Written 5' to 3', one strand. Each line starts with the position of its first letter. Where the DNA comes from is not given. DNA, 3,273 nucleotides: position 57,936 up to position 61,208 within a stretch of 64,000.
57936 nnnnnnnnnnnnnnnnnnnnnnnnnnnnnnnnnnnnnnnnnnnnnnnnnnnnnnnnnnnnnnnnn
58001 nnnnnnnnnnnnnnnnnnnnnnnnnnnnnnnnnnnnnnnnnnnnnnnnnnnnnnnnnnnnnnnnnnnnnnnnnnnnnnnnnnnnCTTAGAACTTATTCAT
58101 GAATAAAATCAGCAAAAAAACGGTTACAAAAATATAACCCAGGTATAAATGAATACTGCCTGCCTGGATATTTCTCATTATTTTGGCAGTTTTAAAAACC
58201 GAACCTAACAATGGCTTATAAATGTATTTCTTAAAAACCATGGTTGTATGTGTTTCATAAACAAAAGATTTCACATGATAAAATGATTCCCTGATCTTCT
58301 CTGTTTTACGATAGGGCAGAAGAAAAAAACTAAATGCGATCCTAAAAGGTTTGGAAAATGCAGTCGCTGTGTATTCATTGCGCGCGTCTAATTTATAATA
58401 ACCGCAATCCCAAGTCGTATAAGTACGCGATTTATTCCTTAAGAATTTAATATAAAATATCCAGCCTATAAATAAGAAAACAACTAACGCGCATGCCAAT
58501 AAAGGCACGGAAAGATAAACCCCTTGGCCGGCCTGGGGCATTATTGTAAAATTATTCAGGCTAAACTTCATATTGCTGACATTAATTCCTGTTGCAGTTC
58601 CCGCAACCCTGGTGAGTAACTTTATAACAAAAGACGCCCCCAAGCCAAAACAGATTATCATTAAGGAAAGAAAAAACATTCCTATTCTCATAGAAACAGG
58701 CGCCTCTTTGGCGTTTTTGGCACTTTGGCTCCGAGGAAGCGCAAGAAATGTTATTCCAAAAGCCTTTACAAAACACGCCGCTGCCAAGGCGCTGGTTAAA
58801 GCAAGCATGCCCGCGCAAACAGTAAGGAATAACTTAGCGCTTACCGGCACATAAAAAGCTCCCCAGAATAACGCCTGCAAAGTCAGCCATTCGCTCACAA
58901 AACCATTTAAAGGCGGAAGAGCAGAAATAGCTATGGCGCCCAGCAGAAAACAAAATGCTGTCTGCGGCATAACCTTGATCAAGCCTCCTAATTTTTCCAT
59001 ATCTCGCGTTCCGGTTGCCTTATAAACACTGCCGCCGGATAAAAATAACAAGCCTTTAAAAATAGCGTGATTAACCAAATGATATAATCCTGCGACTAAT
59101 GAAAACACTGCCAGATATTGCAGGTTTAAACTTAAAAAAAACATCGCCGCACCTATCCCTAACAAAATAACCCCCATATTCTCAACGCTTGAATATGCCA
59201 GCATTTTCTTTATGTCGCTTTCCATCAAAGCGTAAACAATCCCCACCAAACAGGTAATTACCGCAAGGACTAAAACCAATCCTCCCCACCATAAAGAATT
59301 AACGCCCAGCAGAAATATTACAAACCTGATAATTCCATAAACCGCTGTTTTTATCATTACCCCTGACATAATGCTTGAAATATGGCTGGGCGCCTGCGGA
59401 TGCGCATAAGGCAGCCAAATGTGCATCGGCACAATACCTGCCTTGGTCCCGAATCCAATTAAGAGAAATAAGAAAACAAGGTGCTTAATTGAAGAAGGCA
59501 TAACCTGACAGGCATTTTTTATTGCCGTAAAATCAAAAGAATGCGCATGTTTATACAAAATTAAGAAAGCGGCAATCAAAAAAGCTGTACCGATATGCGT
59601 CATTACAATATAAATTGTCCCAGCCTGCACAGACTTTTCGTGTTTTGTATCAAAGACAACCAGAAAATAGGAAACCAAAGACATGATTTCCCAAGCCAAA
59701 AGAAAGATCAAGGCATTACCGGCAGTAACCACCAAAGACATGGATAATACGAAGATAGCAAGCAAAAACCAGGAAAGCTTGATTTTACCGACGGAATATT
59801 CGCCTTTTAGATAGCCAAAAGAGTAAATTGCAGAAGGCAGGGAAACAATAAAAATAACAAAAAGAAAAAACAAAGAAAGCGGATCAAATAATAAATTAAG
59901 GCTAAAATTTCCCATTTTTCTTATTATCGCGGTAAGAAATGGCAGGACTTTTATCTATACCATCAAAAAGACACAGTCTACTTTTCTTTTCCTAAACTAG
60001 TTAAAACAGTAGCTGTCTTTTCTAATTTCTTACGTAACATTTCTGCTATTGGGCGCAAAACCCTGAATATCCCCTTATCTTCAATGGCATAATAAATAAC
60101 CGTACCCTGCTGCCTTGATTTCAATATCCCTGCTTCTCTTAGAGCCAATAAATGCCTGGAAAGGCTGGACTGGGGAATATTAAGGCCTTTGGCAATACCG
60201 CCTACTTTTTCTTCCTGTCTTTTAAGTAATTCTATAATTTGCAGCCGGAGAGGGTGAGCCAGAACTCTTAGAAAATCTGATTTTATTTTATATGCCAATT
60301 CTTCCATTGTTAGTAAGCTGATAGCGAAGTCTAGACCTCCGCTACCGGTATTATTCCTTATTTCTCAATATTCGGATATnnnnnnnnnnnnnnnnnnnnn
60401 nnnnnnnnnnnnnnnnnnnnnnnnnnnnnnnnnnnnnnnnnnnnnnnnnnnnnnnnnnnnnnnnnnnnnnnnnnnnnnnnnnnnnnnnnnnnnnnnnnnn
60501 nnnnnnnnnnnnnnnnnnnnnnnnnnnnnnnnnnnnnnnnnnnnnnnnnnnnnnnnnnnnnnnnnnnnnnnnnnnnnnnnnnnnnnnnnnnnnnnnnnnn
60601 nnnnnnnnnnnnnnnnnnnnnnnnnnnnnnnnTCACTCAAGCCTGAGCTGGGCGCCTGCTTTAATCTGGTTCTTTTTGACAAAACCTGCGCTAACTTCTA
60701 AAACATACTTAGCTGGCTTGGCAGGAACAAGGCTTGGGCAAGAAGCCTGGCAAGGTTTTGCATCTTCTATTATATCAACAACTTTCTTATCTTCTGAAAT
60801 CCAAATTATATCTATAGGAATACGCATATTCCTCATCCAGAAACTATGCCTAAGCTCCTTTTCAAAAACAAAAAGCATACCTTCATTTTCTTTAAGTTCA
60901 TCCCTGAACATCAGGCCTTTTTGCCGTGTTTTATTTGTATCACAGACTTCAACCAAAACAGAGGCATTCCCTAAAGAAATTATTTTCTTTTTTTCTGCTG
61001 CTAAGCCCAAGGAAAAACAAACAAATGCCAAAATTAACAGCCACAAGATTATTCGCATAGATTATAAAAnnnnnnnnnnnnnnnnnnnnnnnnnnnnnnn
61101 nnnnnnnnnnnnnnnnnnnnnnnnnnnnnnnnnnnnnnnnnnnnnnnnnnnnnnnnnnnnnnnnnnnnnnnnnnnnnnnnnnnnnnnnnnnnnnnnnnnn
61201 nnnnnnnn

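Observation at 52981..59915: Six-gene complex-I-like / group-4-hydrogenase-like membrane module with a cysteine-less 'large subunit' (Ehr-type), lacking any NuoI/HycF-type ferredoxin subunit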

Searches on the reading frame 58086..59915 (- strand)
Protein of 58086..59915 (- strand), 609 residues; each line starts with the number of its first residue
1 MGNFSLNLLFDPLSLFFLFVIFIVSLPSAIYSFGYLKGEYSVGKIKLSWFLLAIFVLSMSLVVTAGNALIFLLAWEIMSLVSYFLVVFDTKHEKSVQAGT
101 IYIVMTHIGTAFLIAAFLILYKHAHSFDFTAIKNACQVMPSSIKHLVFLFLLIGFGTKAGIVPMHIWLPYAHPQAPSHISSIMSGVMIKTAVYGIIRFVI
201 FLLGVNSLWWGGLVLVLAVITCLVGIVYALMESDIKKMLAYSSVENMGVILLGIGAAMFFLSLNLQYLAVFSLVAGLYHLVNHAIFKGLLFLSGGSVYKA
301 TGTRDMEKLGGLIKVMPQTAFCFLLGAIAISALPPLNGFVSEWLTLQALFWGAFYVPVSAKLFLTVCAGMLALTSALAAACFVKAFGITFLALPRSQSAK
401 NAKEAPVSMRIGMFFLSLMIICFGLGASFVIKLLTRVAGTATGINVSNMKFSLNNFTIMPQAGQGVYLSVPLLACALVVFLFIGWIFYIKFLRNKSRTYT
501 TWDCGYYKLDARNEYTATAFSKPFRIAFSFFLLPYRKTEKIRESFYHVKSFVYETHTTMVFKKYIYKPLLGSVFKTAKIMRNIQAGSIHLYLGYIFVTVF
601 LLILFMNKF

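Call 4: search_protein_families(library=pfam, proteins=[window:58086-59915:-], max_evalue=0.01)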
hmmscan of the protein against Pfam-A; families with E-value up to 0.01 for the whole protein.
window:58086-59915:- (609 aa): 2 families
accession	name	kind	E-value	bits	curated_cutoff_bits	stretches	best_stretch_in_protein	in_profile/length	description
PF00361.26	Proton_antipo_M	-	3.9e-57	194.1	21.5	1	65-365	1-291/294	NADH:quinone oxidoreductase/Mrp antiporter, TM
PF00662.26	Proton_antipo_N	-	6.7e-08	32.7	24.5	1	3-40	8-45/51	NADH-Ubiquinone oxidoreductase (complex I), chain 5 N-terminus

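Call 5: search_protein_families(library=ncbifam, proteins=[window:58086-59915:-], max_evalue=0.01)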
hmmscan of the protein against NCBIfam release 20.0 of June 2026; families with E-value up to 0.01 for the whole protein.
window:58086-59915:- (609 aa): 75 families (the best 25 are shown)
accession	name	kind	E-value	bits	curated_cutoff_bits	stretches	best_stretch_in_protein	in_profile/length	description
NF005086.0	PRK06521.1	equivalog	2.6e-189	630.9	667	1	5-606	73-667/669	hydrogenase 4 subunit B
NF006418.0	PRK08667.1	equivalog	1.2e-149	499.8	794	1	4-607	69-641/644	hydrogenase membrane subunit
NF005958.0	PRK08042.1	equivalog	3.2e-85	287.1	727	1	12-532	75-564/608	formate hydrogenlyase subunit 3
NF006240.0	PRK08376.1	subfamily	1.5e-76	258.4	662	1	10-436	88-501/521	putative monovalent cation/H+ antiporter subunit D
NF006419.0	PRK08668.1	equivalog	5.6e-70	236.8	617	1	2-554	60-587/613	NADH dehydrogenase subunit M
NF005044.0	PRK06458.1-4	equivalog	3.5e-60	204.3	610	1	8-380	70-443/531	hydrogenase 4 subunit F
NF005097.0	PRK06525.1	equivalog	1.9e-58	198.4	430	1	7-422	71-470/480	hydrogenase 4 subunit D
NF009310.0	PRK12668.1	equivalog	4.4e-58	197.5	564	1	9-605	65-582/584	Na(+)/H(+) antiporter subunit D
TIGR00940.1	2a6301s01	subfamily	5.1e-58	197.1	920.45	1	6-447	69-507/793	monovalent cation:proton antiporter subunit A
NF009287.0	PRK12647.1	equivalog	2.6e-57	194.9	937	1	4-482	68-517/773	putative monovalent cation/H+ antiporter subunit A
NF005046.0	PRK06459.1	equivalog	2.9e-57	194.6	460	1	14-605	48-583/587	hydrogenase 4 subunit B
NF009288.0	PRK12648.1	equivalog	2.8e-56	191.2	1104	1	5-448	69-493/954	monovalent cation/H+ antiporter subunit A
TIGR01972.1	NDH_I_M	subfamily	1e-54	186.1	263.8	1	6-435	72-476/486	NADH-quinone oxidoreductase subunit M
NF009285.0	PRK12645.1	equivalog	1.3e-54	185.7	1028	1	5-497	71-564/804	Na+/H+ antiporter subunit A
TIGR01974.1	NDH_I_L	subfamily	1.3e-51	176.3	407.5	1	4-606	74-629/630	NADH-quinone oxidoreductase subunit L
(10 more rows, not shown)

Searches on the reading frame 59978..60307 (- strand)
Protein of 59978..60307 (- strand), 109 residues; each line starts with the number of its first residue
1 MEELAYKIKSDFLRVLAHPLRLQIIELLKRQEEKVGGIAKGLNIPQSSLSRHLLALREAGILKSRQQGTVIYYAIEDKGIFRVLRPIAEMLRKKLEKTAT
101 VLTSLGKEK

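Call 4: search_protein_families(library=pfam, proteins=[window:59978-60307:-], max_evalue=0.01)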
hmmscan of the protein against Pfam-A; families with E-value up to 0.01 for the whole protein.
window:59978-60307:- (109 aa): 7 families
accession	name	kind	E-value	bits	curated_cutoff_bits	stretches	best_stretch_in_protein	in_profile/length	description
PF01022.26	HTH_5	-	1.1e-13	51.3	22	1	19-63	2-46/47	Bacterial regulatory protein, arsR family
PF12840.13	HTH_20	-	6e-10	39.4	27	1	16-65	1-51/51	Helix-turn-helix domain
PF09339.16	HTH_IclR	-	1.5e-05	25.1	22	1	22-63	6-49/52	IclR helix-turn-helix domain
PF01978.25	TrmB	-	2e-05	24.8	25.6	1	26-76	16-66/68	Sugar-specific transcriptional regulator TrmB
PF14394.12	DUF4423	-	0.0026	18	30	1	7-70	9-74/165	Domain of unknown function (DUF4423)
PF02082.26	Rrf2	-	0.005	17.4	30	1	33-65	24-56/132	Iron-dependent Transcriptional regulator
PF01316.27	Arg_repressor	-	0.0081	16.3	27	0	39-77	31-66/70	Arginine repressor, DNA binding domain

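Call 5: search_protein_families(library=ncbifam, proteins=[window:59978-60307:-], max_evalue=0.01)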
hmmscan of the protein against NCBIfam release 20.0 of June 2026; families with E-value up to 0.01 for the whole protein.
window:59978-60307:- (109 aa): 12 families
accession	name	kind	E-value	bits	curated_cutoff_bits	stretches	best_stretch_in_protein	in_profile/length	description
NF033788.1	HTH_metalloreg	subfamily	6.9e-22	77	55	1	10-81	2-74/77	metalloregulator ArsR/SmtB family transcription factor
NF033789.1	repress_SdpR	subfamily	2.1e-14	53.2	100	1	13-76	2-65/79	autorepressor SdpR family transcription factor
NF052532.1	TransRegPagRBaca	equivalog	6.6e-14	51.8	170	1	6-87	14-98/99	transcriptional repressor PagR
NF040642.1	sulf_sens_BigR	equivalog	8.9e-14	51.3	155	1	10-79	11-80/95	sulfite-sensing transcriptional repressor BigR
NF045707.1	Dbac_1936_reg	equivalog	3.9e-10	39.6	115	1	14-98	12-96/99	ArsR/SmtB-type metalloregulator TsoR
NF041413.1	ArsR_Rv2640c_fam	equivalog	3.5e-09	37.1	155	1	13-79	36-105/118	Rv2640c family ArsR-like transcriptional regulator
NF047906.1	CdPbTransRegCmtR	equivalog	1.7e-08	34.3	150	1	14-89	16-91/104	Cd(II)/Pb(II)-sensing metalloregulatory transcriptional regulator CmtR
NF007528.0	PRK10141.1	subfamily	4.2e-08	33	97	1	12-76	9-74/117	metalloregulator ArsR/SmtB family transcription factor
NF053755.1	MsvR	equivalog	1.1e-05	25.3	220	1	12-67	6-61/236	transcriptional factor MsvR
NF005061.0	PRK06474.1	equivalog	0.00024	21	121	1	14-76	6-76/178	hypothetical protein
TIGR01884.1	cas_HTH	subfamily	0.00086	18.8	60.2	1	21-67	144-192/202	CRISPR-associated CARF protein Csa3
TIGR01529.1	argR_whole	equivalog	0.00088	19.3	130.45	1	39-99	28-85/146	arginine repressor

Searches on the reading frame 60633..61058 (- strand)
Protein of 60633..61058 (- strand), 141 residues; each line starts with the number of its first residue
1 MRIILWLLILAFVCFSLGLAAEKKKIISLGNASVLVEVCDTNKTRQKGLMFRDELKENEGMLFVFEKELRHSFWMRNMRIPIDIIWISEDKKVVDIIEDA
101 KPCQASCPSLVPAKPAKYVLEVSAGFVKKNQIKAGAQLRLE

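Call 78: find_encoding_contigs(protein=window:60633-61058:-, flank=10000, max_places=1)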
Protein window:60633-61058:- (141 aa): 2 contigs read that carry it; 1 place shown.
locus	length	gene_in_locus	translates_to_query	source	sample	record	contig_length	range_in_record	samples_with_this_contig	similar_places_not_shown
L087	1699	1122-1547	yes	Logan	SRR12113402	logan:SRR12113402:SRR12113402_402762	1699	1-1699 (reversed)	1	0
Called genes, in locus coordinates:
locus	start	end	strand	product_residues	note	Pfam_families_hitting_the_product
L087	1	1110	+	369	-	?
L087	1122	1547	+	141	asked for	PF02643:DUF192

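Call 81: search_protein_families(library=pfam, proteins=[window:60633-61058:-], max_evalue=0.0001)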
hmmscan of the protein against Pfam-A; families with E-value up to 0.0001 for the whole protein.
window:60633-61058:- (141 aa): 1 family
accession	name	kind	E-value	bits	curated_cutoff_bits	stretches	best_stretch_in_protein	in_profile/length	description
PF02643.20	DUF192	-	2.9e-36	123.9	27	1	36-139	3-95/96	Uncharacterized ACR, COG1430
